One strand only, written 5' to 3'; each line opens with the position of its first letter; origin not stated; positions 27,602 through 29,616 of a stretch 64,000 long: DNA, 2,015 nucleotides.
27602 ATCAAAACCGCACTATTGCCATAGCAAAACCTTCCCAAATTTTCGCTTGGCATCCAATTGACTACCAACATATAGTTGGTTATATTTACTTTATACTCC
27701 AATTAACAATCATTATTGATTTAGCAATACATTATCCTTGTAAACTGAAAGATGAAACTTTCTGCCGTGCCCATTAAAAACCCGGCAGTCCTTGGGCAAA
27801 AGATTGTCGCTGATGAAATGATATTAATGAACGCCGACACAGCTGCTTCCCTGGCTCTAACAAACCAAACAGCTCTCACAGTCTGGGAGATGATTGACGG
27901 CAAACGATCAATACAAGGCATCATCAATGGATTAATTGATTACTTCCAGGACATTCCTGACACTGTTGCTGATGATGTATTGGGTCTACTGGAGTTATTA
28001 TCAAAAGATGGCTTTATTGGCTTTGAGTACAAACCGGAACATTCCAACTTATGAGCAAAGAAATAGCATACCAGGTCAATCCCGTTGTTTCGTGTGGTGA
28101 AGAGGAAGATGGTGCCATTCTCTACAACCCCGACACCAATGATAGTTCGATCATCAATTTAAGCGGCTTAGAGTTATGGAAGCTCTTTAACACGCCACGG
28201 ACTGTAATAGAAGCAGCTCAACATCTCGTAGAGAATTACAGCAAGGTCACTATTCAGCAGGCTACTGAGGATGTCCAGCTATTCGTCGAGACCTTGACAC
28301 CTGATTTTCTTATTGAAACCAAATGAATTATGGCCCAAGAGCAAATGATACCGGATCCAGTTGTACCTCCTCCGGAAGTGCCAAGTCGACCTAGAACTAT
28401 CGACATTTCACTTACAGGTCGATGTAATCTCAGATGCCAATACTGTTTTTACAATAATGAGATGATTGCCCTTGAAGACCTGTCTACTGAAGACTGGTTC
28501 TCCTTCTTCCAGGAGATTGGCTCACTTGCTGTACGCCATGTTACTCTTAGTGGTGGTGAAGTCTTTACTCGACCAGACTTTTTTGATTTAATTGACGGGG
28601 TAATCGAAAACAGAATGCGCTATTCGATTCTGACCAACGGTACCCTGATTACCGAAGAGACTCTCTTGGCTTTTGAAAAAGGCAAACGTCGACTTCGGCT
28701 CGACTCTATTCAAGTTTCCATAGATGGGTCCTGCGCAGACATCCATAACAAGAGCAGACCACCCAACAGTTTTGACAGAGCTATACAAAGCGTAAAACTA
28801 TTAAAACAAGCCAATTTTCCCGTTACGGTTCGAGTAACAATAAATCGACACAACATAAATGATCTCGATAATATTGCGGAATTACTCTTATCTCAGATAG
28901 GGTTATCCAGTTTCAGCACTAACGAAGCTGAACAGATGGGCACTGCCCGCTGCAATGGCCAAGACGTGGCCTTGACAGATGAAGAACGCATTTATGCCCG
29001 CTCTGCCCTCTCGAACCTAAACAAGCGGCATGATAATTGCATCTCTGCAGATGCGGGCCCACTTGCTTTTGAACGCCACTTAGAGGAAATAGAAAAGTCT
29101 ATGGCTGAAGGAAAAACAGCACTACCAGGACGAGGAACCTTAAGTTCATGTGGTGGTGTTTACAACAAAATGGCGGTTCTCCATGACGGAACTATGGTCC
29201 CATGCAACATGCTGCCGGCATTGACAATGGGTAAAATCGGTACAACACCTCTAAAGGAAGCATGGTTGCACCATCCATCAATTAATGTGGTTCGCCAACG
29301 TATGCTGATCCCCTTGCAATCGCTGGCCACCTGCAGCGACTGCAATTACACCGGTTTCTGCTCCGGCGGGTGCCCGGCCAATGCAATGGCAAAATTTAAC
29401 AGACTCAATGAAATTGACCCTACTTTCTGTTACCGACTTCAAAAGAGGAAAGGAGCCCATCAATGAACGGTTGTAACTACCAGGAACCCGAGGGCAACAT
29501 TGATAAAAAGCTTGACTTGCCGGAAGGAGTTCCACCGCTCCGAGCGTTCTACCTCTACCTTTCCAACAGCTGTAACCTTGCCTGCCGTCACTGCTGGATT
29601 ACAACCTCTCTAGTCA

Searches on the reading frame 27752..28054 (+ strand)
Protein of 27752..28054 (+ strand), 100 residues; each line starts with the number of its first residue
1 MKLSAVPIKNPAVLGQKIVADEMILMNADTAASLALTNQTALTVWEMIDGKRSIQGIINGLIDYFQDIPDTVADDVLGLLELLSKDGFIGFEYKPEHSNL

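Call 4: search_protein_families(library=ncbifam, proteins=[window:27752-28054:+], max_evalue=0.01)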
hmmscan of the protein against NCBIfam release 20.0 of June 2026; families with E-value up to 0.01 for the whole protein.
window:27752-28054:+ (100 aa): 5 families
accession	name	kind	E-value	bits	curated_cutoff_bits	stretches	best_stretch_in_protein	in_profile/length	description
TIGR04248.1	SCM_PqqD_rel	equivalog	2.2e-08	34.2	100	1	9-91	2-83/84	SynChlorMet cassette protein ScmD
TIGR03859.1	PQQ_PqqD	equivalog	2.5e-07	30.5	46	1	24-89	19-80/81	pyrroloquinoline quinone biosynthesis peptide chaperone PqqD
NF002535.0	PRK02079.1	equivalog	1.5e-05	24.7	101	1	38-89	39-89/92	pyrroloquinoline quinone biosynthesis peptide chaperone PqqD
TIGR04302.1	geo_PqqD_fam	equivalog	0.0001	22.7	100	1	38-90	50-101/102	GeoRSP system PqqD family peptide chaperone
NF033536.1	lasso_PqqD_Bac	exception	0.0065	16.6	80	1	40-89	37-86/88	lasso peptide biosynthesis PqqD family chaperone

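Call 5: search_protein_families(library=pfam, proteins=[window:27752-28054:+], max_evalue=0.01)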
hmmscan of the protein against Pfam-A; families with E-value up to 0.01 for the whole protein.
window:27752-28054:+ (100 aa): 1 family
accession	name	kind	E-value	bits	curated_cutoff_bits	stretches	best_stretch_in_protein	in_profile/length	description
PF05402.18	PqqD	-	3.2e-09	37.4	23.4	1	22-89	1-67/67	Coenzyme PQQ synthesis protein D (PqqD)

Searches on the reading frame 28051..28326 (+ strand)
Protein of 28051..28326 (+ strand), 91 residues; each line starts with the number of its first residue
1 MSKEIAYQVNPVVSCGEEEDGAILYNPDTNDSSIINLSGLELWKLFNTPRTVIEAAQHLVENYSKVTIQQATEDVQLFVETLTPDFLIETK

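Call 4: search_protein_families(library=ncbifam, proteins=[window:28051-28326:+], max_evalue=0.01)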
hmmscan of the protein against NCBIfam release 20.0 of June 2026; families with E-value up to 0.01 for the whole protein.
window:28051-28326:+ (91 aa): 4 families
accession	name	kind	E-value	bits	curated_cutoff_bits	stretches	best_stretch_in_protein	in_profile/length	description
TIGR04248.1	SCM_PqqD_rel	equivalog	2.2e-07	31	100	1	10-83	3-76/84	SynChlorMet cassette protein ScmD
NF033530.1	lasso_PqqD_Strm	exception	1.2e-05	25.4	70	1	11-83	2-73/78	lasso peptide biosynthesis PqqD family chaperone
NF033536.1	lasso_PqqD_Bac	exception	0.00018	21.6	80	1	39-89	38-87/88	lasso peptide biosynthesis PqqD family chaperone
TIGR03859.1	PQQ_PqqD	equivalog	0.0048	16.7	46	1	35-84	29-76/81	pyrroloquinoline quinone biosynthesis peptide chaperone PqqD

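Call 5: search_protein_families(library=pfam, proteins=[window:28051-28326:+], max_evalue=0.01)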
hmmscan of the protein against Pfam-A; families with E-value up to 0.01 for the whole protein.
window:28051-28326:+ (91 aa): 1 family
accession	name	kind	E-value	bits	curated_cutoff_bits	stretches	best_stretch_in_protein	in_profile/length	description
PF05402.18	PqqD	-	6.5e-09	36.4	23.4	1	22-82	2-61/67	Coenzyme PQQ synthesis protein D (PqqD)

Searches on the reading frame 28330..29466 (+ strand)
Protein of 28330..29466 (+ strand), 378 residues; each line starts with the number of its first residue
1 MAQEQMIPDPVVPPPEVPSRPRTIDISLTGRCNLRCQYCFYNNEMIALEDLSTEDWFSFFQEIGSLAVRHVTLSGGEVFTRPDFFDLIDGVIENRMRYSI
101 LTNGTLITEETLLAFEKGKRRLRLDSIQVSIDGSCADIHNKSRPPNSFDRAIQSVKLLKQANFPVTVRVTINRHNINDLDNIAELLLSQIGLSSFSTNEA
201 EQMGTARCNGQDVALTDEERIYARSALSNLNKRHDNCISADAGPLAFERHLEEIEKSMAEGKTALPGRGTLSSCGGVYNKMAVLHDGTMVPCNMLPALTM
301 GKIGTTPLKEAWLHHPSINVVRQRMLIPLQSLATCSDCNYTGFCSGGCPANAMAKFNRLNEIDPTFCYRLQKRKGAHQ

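Call 4: search_protein_families(library=ncbifam, proteins=[window:28330-29466:+], max_evalue=0.01)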
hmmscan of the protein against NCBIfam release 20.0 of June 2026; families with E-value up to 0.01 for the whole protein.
window:28330-29466:+ (378 aa): 83 families (the best 25 are shown)
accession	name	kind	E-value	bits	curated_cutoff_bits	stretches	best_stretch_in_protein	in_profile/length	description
TIGR04250.1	SCM_rSAM_ScmE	equivalog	2.8e-113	378.5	400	1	21-369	2-348/358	SynChlorMet cassette radical SAM/SPASM protein ScmE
NF050035.1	rSAM_WgK_link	exception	2.2e-38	132.2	650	1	19-197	6-181/367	radical SAM/SPASM peptide maturase WgkB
TIGR04545.1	rSAM_ahbD_hemeb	equivalog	1.6e-30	106.7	500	1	27-356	5-325/339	heme b synthase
NF045574.1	sacti_mat_StsB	exception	1.6e-30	106.4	625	2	25-221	99-290/466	StsB family radical SAM/SPASM domain sactipeptide maturase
TIGR02109.1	PQQ_syn_pqqE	equivalog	1.5e-27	96.5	381.35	1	19-187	4-170/358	pyrroloquinoline quinone biosynthesis protein PqqE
TIGR04051.1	rSAM_NirJ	equivalog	1.6e-27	96.4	515.45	1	27-368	7-347/354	heme d1 biosynthesis radical SAM protein NirJ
TIGR04054.1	rSAM_NirJ1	equivalog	5.3e-27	94.4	650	1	28-186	42-197/387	putative heme d1 biosynthesis radical SAM protein NirJ1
TIGR03962.1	mycofact_rSAM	equivalog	2.2e-26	92.9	265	1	24-364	14-329/339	mycofactocin radical SAM maturase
TIGR04347.1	pseudo_SAM_Halo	equivalog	3e-26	92.6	525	1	26-368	42-384/390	TIGR04347 family pseudo-SAM/SPASM protein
TIGR04546.1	rSAM_ahbC_deAc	equivalog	7.1e-26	90.9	650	1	27-187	44-201/390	12,18-didecarboxysiroheme deacetylase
TIGR04053.2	TIGR04053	equivalog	4.1e-25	88.8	395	2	20-187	6-174/366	TIGR04053 family radical SAM/SPASM domain-containing protein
TIGR04303.1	GeoRSP_rSAM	equivalog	4.9e-25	88.8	400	1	21-365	4-323/325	GeoRSP system radical SAM/SPASM protein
TIGR04055.1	rSAM_NirJ2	equivalog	5.7e-25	88.5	500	1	28-353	6-308/326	putative heme d1 biosynthesis radical SAM protein NirJ2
NF041298.1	rSAM_mat_DynA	equivalog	8.3e-23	80.9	450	1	29-370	8-342/356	dynobactin maturation radical SAM/SPASM protein DynA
TIGR04251.1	SCM_rSAM_ScmF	equivalog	4.5e-22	78.9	400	1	23-354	5-327/353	SynChlorMet cassette radical SAM/SPASM protein ScmF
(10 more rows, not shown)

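Call 5: search_protein_families(library=pfam, proteins=[window:28330-29466:+], max_evalue=0.01)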
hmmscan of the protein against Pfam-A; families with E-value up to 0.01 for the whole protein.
window:28330-29466:+ (378 aa): 3 families
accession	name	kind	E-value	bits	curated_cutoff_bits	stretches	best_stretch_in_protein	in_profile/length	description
PF04055.27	Radical_SAM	-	1.3e-25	90.9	29.5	1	26-186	1-166/166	Radical SAM superfamily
PF13186.11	SPASM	-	7.2e-07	29.8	21.5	1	274-339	1-67/67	Iron-sulfur cluster-binding domain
PF13353.11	Fer4_12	-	0.00024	21.9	22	1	31-136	14-118/137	4Fe-4S single cluster domain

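Call 34: search_solved_structures(query=window:28330-29466:+, max_evalue=0.00001)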
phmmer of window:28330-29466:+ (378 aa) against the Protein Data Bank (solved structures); distinct sequences matched with E-value up to 0.00001: 10.
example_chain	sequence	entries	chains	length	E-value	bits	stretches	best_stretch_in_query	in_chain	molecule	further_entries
6efn_A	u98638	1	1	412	7e-17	64.5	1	21-207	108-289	Sporulation killing factor maturation protein SkfB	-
6c8v_A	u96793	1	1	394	1.2e-14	57.1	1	21-209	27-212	Coenzyme PQQ synthesis protein E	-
5v1q_A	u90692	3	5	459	3.4e-08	36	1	24-353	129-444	Radical SAM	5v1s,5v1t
7vob_C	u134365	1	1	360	6.4e-08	35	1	12-193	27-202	Cytosylglucuronate decarboxylase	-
7voc_C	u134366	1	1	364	6.6e-08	35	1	12-193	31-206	Cytosylglucuronate decarboxylase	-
5wgg_A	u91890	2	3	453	2.4e-07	33.2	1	24-371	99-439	Radical SAM domain protein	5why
9dfu_A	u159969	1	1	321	1.7e-06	30.4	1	21-114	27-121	Radical SAM core domain-containing protein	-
9dfn_A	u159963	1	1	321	2.3e-06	30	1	21-114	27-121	Radical SAM core domain-containing protein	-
2fb2_A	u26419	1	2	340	2.9e-06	29.6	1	22-170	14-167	Molybdenum cofactor biosynthesis protein A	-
1tv7_A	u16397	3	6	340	2.9e-06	29.6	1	22-170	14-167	Molybdenum cofactor biosynthesis protein A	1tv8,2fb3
